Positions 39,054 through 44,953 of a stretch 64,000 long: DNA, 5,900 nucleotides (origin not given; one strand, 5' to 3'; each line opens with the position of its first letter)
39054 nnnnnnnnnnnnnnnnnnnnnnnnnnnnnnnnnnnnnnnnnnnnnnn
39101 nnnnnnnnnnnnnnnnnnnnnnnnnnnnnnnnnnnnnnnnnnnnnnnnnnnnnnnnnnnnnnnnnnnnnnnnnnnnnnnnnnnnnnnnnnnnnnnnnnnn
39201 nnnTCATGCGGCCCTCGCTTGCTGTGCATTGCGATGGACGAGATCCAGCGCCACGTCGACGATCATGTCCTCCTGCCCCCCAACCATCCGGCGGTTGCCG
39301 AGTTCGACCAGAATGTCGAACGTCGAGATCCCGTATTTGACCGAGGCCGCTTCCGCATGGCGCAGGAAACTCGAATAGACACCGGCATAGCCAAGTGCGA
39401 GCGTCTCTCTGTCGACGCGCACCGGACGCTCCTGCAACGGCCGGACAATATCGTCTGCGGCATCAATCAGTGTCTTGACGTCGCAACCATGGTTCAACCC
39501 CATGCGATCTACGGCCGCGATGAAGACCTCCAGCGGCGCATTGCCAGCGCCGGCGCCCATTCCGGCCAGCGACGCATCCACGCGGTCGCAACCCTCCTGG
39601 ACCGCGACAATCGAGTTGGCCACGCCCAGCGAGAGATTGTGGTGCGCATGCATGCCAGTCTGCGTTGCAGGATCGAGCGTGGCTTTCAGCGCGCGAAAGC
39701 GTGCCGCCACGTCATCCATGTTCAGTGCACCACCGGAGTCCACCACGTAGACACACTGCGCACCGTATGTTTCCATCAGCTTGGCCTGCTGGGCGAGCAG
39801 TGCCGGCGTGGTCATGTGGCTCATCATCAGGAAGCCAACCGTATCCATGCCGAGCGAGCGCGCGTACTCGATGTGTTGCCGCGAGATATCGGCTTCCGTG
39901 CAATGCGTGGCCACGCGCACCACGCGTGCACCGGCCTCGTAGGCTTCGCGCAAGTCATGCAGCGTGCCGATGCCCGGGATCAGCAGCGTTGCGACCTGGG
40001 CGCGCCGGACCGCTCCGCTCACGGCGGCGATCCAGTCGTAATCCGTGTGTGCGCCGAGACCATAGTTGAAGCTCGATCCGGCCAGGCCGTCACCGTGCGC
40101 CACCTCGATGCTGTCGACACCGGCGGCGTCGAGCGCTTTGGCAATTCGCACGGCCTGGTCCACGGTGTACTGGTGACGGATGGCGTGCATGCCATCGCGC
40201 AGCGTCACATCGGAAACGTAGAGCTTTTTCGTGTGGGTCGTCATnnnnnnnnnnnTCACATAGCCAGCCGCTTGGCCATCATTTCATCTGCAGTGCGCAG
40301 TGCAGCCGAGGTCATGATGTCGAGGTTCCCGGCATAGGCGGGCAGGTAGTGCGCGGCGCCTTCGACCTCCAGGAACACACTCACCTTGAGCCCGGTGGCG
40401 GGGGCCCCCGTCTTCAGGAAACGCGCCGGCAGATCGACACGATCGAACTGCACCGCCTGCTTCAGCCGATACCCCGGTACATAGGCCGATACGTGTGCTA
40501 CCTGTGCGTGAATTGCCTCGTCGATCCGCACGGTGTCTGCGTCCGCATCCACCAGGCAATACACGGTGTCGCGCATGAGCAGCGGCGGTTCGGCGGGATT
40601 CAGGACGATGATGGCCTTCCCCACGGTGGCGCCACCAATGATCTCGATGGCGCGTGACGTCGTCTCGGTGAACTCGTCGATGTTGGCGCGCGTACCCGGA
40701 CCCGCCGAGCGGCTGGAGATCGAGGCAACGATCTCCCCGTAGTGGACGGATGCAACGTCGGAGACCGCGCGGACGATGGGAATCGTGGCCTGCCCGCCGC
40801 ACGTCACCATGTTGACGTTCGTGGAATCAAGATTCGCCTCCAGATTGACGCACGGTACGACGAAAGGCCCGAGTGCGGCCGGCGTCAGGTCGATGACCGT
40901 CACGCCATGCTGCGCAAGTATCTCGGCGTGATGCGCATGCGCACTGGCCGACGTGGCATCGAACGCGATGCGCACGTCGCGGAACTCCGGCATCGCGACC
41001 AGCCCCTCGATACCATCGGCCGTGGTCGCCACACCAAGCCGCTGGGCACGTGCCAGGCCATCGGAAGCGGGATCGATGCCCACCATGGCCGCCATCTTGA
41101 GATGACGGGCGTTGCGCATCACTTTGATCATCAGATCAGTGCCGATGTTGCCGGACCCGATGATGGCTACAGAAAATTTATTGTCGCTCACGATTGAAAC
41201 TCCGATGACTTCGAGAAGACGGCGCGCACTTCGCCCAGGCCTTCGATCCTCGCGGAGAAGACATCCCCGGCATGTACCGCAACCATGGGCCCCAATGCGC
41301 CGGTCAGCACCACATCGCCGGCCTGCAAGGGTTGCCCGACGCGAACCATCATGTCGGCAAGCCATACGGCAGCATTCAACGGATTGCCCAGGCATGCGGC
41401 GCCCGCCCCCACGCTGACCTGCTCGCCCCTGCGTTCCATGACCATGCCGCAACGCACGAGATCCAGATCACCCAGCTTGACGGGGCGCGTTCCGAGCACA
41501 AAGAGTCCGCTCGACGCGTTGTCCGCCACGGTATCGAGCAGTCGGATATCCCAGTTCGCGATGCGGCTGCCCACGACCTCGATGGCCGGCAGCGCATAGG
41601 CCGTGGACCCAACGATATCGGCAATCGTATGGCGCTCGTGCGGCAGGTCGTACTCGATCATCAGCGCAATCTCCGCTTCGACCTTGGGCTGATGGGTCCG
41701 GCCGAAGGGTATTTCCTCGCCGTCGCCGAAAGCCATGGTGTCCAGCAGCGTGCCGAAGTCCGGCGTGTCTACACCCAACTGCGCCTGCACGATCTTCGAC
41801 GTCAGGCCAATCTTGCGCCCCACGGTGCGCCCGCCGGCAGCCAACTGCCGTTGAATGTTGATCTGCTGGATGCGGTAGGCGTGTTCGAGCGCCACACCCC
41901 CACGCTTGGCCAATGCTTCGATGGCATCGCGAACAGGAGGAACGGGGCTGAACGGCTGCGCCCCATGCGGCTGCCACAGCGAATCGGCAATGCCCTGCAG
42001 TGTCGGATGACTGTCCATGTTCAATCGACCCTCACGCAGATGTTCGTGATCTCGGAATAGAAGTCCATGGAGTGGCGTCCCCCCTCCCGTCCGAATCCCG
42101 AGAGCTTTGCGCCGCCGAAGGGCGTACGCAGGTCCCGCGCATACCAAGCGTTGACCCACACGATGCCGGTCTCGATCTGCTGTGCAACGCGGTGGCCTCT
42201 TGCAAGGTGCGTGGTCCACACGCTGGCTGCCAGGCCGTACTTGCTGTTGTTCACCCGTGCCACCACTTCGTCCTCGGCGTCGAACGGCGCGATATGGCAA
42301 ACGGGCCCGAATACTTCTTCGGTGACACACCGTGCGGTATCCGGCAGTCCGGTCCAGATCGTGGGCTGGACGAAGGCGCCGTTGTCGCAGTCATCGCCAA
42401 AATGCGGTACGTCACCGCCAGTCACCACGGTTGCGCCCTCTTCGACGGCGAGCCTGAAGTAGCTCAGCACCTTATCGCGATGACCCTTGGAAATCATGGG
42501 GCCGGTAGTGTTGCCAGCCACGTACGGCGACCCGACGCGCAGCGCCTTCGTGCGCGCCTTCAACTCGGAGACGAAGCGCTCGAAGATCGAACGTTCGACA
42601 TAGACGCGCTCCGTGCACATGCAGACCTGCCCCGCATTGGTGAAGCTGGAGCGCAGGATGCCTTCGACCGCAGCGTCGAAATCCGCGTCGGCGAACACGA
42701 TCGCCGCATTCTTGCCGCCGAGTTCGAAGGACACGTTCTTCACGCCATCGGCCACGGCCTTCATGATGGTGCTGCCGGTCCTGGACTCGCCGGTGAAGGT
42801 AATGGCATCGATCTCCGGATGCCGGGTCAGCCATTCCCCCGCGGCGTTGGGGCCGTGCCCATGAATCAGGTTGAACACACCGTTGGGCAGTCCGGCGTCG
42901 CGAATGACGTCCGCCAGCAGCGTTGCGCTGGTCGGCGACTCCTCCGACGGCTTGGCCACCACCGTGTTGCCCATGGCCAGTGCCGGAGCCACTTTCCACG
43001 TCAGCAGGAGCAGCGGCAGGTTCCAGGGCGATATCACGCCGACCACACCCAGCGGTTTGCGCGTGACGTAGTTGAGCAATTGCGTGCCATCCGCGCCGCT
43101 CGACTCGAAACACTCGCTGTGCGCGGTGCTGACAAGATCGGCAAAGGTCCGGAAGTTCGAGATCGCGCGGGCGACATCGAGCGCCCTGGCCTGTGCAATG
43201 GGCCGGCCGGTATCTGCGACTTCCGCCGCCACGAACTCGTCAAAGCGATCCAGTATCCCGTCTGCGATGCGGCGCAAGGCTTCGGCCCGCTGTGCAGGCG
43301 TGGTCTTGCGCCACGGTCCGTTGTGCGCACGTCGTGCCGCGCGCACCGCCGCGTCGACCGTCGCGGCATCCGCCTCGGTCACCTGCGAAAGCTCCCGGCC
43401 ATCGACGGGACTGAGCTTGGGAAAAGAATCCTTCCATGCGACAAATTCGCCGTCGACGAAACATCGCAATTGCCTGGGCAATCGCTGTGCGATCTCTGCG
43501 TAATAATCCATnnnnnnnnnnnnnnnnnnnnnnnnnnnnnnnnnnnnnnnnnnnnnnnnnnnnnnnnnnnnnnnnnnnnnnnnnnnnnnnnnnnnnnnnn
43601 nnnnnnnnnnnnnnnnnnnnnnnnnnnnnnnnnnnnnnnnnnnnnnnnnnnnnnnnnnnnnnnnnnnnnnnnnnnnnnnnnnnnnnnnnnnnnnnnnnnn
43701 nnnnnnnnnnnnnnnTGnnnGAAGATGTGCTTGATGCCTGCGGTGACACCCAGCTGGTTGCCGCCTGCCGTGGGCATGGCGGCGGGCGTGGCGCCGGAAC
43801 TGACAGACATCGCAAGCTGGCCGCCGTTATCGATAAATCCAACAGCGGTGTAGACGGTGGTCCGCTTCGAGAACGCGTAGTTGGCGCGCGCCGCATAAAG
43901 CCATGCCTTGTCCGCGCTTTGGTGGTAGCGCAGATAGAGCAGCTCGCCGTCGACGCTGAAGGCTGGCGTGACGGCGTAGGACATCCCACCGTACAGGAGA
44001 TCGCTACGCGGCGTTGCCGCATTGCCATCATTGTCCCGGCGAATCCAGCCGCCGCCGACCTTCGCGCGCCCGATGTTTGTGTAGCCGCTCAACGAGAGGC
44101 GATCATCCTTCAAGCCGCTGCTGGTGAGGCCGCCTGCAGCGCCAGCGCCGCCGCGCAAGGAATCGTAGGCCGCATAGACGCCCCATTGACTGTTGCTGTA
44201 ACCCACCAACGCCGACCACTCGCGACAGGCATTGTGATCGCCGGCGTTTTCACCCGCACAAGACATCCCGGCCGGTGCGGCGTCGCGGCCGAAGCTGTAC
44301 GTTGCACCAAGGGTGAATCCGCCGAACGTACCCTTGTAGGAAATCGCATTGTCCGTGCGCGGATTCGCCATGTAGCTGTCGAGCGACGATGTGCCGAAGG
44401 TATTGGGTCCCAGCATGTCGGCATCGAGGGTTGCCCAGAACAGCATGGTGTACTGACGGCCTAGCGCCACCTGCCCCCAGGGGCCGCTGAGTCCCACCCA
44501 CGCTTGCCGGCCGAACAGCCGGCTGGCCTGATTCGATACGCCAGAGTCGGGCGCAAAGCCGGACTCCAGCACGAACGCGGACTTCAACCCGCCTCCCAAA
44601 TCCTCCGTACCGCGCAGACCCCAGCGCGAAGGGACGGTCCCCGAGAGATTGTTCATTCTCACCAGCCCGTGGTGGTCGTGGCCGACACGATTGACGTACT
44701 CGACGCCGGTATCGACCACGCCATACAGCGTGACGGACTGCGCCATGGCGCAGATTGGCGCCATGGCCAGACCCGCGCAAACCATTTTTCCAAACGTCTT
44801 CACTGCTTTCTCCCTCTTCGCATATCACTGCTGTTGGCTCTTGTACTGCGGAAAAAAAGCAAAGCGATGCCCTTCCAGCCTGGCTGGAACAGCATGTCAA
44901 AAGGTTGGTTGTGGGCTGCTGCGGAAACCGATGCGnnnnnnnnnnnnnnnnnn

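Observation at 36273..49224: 13-kb minus-strand 3-hydroxyanthranilate meta-cleavage island, possibly a 2-nitrobenzoate (nba-type) pathway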

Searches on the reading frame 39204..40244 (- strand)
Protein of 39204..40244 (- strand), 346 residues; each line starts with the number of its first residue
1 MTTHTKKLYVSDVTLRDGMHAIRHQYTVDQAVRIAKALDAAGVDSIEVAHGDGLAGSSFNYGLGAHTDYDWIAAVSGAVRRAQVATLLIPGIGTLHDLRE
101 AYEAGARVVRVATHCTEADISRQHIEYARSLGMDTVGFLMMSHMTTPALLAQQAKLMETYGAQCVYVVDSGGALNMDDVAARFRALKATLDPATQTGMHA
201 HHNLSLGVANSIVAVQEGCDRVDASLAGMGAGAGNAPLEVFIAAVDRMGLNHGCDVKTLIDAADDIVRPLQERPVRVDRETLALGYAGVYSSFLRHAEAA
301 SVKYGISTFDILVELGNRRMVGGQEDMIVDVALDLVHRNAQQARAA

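Call 4: search_protein_families(library=pfam, proteins=[window:39207-40244:-])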
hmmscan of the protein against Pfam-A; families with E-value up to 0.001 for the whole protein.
seq(346 aa): 2 families
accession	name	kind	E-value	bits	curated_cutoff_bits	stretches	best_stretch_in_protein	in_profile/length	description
PF00682.25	HMGL-like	-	5.4e-61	206.7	29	1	8-266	2-260/260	HMGL-like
PF07836.16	DmpG_comm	-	3.4e-30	103.8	27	1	276-336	2-62/63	DmpG-like communication domain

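Call 50: search_protein_families(library=ncbifam, proteins=[window:39204-40244:-], max_evalue=1e-10)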
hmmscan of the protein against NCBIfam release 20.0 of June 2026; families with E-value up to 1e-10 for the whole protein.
window:39204-40244:- (346 aa): 17 families
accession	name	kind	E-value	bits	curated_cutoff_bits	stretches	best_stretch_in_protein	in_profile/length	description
TIGR03217.1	4OH_2_O_val_ald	equivalog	5.6e-173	574.7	286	1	6-338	1-333/334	4-hydroxy-2-oxovalerate aldolase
NF006049.0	PRK08195.1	subfamily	1.6e-170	566.6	229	1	2-342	2-342/344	4-hyroxy-2-oxovalerate/4-hydroxy-2-oxopentanoic acid aldolase,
NF002085.0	PRK00915.1-2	subfamily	4.8e-23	81.7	517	1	4-261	10-266/504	2-isopropylmalate synthase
TIGR02660.1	nifV_homocitr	equivalog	8.9e-21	74.6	462.9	1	8-266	2-259/365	homocitrate synthase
TIGR02146.1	LysS_fung_arch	equivalog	1.5e-20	73.8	413.55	1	12-245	3-235/344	homocitrate synthase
NF002086.0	PRK00915.1-3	equivalog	4.7e-20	71.5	532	1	4-246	3-251/516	2-isopropylmalate synthase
TIGR02090.1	LEU1_arch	subfamily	1.3e-18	67.3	484.75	1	120-257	113-249/363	isopropylmalate/citramalate/homocitrate synthases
NF002087.0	PRK00915.1-4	equivalog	7.8e-18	64.3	729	1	4-262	3-271/516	2-isopropylmalate synthase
NF002088.0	PRK00915.1-5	equivalog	4e-17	61.9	697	1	122-242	122-244/514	2-isopropylmalate synthase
TIGR00973.1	leuA_bact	equivalog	6.9e-17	61.1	598.7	1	8-246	2-246/494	2-isopropylmalate synthase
NF002084.0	PRK00915.1-1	equivalog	1.4e-15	56.8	748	0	196-247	199-250/523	2-isopropylmalate synthase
NF041069.1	IPMS_Sufob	equivalog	5.5e-15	55.5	600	1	10-259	3-251/371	isopropylmalate synthase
TIGR00977.1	citramal_synth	equivalog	3.6e-14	51.9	450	0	155-245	161-250/526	citramalate synthase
NF042433.1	CitmalDyn_Leptosp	equivalog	8.6e-13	47.7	950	0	152-257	161-266/514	(R)-citramalate synthase CimA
NF042434.1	IPMS_Lepto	equivalog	1.8e-12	46.9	500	0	5-50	3-48/374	2-isopropylmalate synthase LeuA2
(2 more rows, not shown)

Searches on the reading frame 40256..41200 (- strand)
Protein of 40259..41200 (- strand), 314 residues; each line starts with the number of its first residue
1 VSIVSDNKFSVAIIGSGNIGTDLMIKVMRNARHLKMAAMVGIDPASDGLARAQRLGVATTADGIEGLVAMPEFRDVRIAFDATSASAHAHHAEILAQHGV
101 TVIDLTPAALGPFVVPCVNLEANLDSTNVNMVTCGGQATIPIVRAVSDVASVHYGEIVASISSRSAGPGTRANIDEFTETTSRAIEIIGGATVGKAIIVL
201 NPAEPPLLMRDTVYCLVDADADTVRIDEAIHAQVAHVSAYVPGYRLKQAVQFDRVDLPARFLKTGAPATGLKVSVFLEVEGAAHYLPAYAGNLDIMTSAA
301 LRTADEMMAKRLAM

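Call 4: search_protein_families(library=pfam, proteins=[window:40259-41200:-])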
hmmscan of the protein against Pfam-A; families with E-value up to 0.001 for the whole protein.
seq(314 aa): 4 families
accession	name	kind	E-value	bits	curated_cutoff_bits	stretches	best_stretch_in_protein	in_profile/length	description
PF09290.16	AcetDehyd-dimer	-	2.1e-59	200.2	26.6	1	134-287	1-138/138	Prokaryotic acetaldehyde dehydrogenase, dimerisation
PF01118.30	Semialdhyde_dh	-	1.3e-10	42.1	26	1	11-121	2-116/121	Semialdehyde dehydrogenase, NAD binding domain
PF01408.29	GFO_IDH_MocA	-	2.1e-06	28.9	24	1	9-103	1-90/120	Oxidoreductase family, NAD-binding Rossmann fold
PF03447.22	NAD_binding_3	-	0.00094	20.3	24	0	15-110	1-93/116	Homoserine dehydrogenase, NAD binding domain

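Call 50: search_protein_families(library=ncbifam, proteins=[window:40256-41191:-], max_evalue=1e-10)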
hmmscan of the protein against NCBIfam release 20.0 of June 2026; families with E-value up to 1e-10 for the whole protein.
window:40256-41191:- (311 aa): 2 families
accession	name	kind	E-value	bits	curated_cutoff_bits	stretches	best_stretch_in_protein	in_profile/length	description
NF006157.0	PRK08300.1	subfamily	1.1e-140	468.2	166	1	3-309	3-296/303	acetaldehyde dehydrogenase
TIGR03215.1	ac_ald_DH_ac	equivalog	2.6e-138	460.1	282.25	1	5-308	1-283/285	acetaldehyde dehydrogenase (acetylating)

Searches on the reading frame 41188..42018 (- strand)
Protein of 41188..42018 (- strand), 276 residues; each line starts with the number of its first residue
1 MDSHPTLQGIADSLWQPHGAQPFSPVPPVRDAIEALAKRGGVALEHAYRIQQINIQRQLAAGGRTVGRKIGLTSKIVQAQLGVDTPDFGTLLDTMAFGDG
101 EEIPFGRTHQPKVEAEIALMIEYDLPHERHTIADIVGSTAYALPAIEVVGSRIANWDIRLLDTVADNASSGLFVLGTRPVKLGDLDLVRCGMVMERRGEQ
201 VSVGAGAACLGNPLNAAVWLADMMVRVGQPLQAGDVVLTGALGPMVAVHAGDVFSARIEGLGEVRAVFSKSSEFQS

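Call 4: search_protein_families(library=pfam, proteins=[window:41191-42018:-])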
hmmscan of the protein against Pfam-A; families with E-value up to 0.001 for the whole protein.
seq(276 aa): 1 family
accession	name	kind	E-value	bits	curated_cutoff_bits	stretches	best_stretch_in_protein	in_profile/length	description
PF01557.24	FAA_hydrolase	-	2e-13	51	23.9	1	91-266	37-211/214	Fumarylacetoacetate (FAA) hydrolase C-terminal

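Call 50: search_protein_families(library=ncbifam, proteins=[window:41188-42018:-], max_evalue=1e-10)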
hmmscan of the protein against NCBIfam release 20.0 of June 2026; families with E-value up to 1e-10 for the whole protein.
window:41188-42018:- (276 aa): 4 families
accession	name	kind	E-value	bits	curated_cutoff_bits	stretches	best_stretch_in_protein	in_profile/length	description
NF008461.0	PRK11342.1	equivalog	4.1e-98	327.9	350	1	23-273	20-264/269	2-keto-4-pentenoate hydratase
TIGR03220.1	catechol_dmpE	equivalog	1.1e-76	257.6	408.8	1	30-267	16-254/255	2-oxopent-4-enoate hydratase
TIGR02312.1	HpaH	equivalog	1.3e-58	198.7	351.5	1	32-268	23-266/267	2-oxo-hept-4-ene-1,7-dioate hydratase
TIGR03218.1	catechol_dmpH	equivalog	4.2e-57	193.5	350.55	1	43-267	38-262/263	2-oxo-3-hexenedioate decarboxylase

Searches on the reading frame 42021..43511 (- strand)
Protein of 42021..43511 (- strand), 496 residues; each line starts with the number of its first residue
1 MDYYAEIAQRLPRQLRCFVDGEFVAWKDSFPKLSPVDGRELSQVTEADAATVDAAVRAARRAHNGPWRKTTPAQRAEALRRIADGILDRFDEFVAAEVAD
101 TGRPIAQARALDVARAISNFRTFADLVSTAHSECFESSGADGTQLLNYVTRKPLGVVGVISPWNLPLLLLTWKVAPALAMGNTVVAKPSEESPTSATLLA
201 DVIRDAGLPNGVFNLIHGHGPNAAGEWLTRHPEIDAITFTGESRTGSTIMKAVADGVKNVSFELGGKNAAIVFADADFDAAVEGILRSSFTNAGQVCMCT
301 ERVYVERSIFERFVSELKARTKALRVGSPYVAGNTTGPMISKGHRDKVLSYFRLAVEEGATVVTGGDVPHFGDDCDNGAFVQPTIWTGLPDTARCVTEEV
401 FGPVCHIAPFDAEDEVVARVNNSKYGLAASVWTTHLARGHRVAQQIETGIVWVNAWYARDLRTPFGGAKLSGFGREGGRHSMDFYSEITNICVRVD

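Call 5: search_protein_families(library=pfam, proteins=[window:42024-43511:-])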
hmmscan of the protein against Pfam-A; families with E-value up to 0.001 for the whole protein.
seq(496 aa): 1 family
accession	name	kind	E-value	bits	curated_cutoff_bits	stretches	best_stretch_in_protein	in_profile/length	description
PF00171.27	Aldedh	-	1e-162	542.4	23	1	28-490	7-460/461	Aldehyde dehydrogenase family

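Call 50: search_protein_families(library=ncbifam, proteins=[window:42021-43511:-], max_evalue=1e-10)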
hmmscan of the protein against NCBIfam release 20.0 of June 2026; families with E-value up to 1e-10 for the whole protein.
window:42021-43511:- (496 aa): 39 families (the best 25 are shown)
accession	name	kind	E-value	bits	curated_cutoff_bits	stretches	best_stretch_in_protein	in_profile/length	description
TIGR03216.1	OH_muco_semi_DH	equivalog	4.4e-250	830.2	693.25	1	16-495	2-481/481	2-hydroxymuconic semialdehyde dehydrogenase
TIGR02299.1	HpaE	equivalog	6.1e-156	519.8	638.35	1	17-494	3-477/488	5-carboxymethyl-2-hydroxymuconate semialdehyde dehydrogenase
TIGR01804.1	BADH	equivalog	2.4e-141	471.4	668.6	1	18-488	1-466/467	betaine-aldehyde dehydrogenase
NF009725.0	PRK13252.1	equivalog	3.4e-137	457.8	593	1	16-495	8-481/488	betaine-aldehyde dehydrogenase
NF010000.0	PRK13473.1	subfamily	2.8e-129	431.8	615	1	16-493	4-472/475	aminobutyraldehyde dehydrogenase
NF045736.1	PaDhStyDRhodo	equivalog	3.2e-124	415.1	800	1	17-481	5-465/479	phenylacetaldehyde dehydrogenase StyD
NF045735.1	PaDhStyDPseudo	equivalog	4.4e-121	404.9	850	1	17-493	5-481/483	phenylacetaldehyde dehydrogenase StyD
TIGR01780.1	SSADH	subfamily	2.2e-115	386.1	646.35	1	34-488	3-447/448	succinate-semialdehyde dehydrogenase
NF050026.1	AcaldDHExaC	equivalog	4.3e-113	378.6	900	1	15-493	16-493/503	acetaldehyde dehydrogenase ExaC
NF007352.0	PRK09847.1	equivalog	4.7e-110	368.4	850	1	2-493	7-491/495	aldehyde dehydrogenase PuuC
NF006916.0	PRK09407.1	equivalog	7.7e-110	368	521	1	29-492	35-491/526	succinic semialdehyde dehydrogenase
NF042993.1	AlphKGSA_gudD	equivalog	2.8e-103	346.3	770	1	18-493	7-480/481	alpha-ketoglutaric semialdehyde dehydrogenase GucD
NF052305.1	DioxValDhHalo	equivalog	2.3e-102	343.4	750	1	14-488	4-476/483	2,5-dioxovalerate dehydrogenase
TIGR03374.1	ABALDH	equivalog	1.5e-98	330.7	909.3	1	18-493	5-471/472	aminobutyraldehyde dehydrogenase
NF008415.0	PRK11241.1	equivalog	1.5e-98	330.6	828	1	16-494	12-481/482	NADP-dependent succinate-semialdehyde dehydrogenase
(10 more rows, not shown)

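Call 56: search_solved_structures(query=window:42021-43511:-, max_evalue=1e-150)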
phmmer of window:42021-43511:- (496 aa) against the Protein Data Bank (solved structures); distinct sequences matched with E-value up to 1e-150: 7.
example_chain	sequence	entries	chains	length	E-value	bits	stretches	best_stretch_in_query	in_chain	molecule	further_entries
4u3w_A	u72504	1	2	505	1.6e-256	855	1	13-495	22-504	2-aminomuconate 6-semialdehyde dehydrogenase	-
4i1w_A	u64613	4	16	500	4.9e-232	774.2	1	11-495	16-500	2-aminomuconate 6-semialdehyde dehydrogenase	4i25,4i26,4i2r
5kj5_A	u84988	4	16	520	2.9e-231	771.6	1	11-495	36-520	2-aminomuconate 6-semialdehyde dehydrogenase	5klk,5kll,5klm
4npi_A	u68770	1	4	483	4e-231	771.1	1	14-495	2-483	2-aminomuconate 6-semialdehyde dehydrogenase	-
5kln_A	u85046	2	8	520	8.2e-231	770.1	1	11-495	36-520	2-aminomuconate 6-semialdehyde dehydrogenase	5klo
4oe2_A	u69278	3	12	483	3e-230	768.3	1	14-495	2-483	2-aminomuconate 6-semialdehyde dehydrogenase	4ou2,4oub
7bzv_A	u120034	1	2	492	7.3e-201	671.4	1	13-496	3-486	2-aminomuconic 6-semialdehyde dehydrogenase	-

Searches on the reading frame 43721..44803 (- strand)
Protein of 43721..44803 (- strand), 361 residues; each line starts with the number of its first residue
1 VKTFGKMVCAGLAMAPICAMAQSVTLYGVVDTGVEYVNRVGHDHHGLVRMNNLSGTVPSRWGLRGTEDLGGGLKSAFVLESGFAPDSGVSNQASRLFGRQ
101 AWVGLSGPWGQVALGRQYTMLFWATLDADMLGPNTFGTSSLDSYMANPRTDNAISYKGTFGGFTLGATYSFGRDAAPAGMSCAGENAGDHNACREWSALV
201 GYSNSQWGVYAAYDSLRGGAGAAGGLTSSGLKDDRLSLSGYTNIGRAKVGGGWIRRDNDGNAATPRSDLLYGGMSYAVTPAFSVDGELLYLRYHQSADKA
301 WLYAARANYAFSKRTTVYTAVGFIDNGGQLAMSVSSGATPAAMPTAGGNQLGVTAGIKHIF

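Call 5: search_protein_families(library=pfam, proteins=[window:43721-44803:-])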
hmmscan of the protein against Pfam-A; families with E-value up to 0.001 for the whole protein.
seq(361 aa): 2 families
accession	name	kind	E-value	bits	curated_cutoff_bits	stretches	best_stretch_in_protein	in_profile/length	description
PF13609.12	Porin_4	-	1.3e-55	189.8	27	1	12-328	5-309/310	Gram-negative porin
PF00267.27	Porin_1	-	1.3e-07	31.8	23.7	1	57-170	29-143/337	Gram-negative porin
